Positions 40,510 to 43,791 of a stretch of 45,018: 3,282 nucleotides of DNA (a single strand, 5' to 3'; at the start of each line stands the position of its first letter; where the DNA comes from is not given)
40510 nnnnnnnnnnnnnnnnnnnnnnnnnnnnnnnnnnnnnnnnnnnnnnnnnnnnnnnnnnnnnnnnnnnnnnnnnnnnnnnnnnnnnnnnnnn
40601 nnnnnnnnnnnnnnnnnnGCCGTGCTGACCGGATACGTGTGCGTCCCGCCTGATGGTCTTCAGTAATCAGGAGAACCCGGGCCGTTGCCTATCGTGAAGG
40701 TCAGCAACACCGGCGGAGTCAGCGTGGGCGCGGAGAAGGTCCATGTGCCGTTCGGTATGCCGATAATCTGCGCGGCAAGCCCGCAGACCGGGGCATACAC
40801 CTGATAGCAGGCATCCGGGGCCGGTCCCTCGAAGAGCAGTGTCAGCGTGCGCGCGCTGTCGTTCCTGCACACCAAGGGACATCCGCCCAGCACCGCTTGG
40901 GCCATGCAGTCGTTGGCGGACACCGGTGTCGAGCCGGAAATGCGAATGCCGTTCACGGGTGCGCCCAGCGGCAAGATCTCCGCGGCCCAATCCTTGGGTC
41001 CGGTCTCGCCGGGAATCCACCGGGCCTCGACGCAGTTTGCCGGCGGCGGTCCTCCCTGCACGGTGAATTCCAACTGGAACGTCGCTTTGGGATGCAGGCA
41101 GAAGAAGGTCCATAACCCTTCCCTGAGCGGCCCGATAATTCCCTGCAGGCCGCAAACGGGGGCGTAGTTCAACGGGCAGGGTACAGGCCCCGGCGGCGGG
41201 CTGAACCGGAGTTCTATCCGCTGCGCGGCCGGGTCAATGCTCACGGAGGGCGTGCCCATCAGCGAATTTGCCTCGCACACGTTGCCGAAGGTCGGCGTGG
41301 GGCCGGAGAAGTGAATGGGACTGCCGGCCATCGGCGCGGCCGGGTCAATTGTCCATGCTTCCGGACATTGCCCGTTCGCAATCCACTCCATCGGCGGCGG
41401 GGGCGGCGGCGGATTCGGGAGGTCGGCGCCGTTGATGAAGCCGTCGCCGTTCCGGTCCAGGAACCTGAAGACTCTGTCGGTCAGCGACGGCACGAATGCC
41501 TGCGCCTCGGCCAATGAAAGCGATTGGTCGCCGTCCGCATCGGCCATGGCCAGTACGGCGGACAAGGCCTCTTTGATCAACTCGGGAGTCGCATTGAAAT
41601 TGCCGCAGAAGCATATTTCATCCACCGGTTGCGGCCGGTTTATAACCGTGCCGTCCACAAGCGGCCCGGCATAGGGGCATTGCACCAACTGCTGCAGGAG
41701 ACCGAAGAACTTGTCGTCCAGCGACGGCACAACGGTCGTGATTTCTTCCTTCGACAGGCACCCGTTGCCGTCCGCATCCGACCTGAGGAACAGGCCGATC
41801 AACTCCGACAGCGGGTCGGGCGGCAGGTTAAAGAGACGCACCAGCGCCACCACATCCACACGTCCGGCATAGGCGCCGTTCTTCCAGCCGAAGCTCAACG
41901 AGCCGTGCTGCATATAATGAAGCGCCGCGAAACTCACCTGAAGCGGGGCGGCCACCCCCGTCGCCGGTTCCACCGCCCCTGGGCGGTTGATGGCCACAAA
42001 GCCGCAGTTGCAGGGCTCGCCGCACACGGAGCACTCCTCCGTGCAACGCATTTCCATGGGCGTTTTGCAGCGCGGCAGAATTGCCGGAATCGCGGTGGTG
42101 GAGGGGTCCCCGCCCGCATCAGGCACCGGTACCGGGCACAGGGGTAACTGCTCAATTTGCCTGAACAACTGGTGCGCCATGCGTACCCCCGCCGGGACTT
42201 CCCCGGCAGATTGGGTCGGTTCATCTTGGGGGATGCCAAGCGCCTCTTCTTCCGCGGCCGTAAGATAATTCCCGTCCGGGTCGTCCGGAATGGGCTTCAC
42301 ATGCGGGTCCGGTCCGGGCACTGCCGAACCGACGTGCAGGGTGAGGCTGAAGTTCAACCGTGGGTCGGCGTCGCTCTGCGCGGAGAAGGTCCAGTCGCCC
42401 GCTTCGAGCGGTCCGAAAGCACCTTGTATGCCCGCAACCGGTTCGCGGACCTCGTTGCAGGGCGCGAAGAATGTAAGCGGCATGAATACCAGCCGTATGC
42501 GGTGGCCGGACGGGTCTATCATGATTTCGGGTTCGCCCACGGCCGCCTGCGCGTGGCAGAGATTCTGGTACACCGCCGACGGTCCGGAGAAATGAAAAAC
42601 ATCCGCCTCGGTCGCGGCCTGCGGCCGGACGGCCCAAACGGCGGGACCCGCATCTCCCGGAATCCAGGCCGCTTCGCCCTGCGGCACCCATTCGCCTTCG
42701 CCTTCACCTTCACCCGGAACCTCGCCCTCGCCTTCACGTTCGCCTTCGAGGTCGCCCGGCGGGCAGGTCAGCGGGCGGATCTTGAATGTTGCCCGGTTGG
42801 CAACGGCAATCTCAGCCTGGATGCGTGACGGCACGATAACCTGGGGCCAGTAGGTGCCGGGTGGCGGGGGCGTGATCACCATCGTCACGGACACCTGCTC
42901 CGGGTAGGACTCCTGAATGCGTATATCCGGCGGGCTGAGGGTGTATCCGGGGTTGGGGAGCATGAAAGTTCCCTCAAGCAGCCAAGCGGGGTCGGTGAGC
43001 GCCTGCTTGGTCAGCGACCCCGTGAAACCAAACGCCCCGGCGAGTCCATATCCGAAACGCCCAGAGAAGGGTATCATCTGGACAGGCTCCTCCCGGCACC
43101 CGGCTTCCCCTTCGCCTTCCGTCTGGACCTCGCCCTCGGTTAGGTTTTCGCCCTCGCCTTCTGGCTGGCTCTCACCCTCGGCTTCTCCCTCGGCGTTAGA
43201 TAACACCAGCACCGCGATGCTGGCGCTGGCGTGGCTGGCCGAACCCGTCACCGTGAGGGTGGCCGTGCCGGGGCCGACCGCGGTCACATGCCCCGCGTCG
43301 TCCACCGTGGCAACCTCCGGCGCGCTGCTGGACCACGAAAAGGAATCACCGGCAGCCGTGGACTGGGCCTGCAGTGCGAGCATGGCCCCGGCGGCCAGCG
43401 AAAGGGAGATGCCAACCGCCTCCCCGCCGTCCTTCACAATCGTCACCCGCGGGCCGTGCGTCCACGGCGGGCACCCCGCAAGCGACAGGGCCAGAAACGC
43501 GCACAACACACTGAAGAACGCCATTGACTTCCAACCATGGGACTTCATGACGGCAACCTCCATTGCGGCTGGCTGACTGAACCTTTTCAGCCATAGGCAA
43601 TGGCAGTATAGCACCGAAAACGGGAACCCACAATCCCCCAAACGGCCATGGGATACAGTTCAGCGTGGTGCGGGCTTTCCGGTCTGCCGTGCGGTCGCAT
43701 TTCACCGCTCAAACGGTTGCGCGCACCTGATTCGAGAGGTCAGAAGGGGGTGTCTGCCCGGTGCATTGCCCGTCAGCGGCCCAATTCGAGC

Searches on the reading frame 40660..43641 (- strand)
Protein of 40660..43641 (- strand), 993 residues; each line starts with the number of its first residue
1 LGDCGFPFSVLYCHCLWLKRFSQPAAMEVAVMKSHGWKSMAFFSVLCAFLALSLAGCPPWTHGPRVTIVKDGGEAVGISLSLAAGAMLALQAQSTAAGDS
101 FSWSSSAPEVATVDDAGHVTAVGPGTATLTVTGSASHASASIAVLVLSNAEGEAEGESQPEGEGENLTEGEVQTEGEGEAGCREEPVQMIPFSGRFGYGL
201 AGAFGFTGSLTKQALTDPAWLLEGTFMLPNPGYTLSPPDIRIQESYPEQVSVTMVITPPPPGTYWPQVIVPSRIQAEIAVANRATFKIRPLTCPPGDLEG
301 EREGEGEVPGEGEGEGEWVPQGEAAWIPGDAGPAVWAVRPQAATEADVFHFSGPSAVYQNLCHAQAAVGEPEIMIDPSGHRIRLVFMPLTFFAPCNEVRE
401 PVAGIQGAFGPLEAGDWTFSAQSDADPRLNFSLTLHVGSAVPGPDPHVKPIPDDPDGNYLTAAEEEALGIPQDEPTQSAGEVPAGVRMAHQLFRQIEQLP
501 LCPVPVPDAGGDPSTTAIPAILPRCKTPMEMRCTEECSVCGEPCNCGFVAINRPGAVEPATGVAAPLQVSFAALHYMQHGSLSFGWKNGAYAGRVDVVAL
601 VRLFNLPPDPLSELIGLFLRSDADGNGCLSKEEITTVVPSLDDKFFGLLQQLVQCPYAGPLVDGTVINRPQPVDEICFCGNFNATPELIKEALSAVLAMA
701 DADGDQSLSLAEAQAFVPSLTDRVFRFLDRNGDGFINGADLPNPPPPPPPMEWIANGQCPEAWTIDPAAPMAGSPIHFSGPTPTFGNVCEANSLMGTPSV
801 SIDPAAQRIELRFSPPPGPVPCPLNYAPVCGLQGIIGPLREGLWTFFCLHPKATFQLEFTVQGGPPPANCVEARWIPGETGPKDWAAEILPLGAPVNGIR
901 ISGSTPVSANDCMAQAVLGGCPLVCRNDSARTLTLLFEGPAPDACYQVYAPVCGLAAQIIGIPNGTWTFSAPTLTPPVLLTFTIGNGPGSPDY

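Call 27: search_protein_families(library=pfam, proteins=[window:40660-43641:-], max_evalue=0.00001)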
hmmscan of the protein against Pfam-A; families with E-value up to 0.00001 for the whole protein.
window:40660-43641:- (993 aa): 3 families
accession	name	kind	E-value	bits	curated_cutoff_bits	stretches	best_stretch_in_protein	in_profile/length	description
PF02368.24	Big_2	-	8.6e-09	35.7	22.8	1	80-135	12-70/79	Bacterial Ig-like domain (group 2)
PF00036.39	EF-hand_1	-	5.1e-08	32.3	25.4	0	722-740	3-21/29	EF hand domain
PF13405.12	EF-hand_6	-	9.3e-07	28.5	25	0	723-741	4-22/30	EF-hand domain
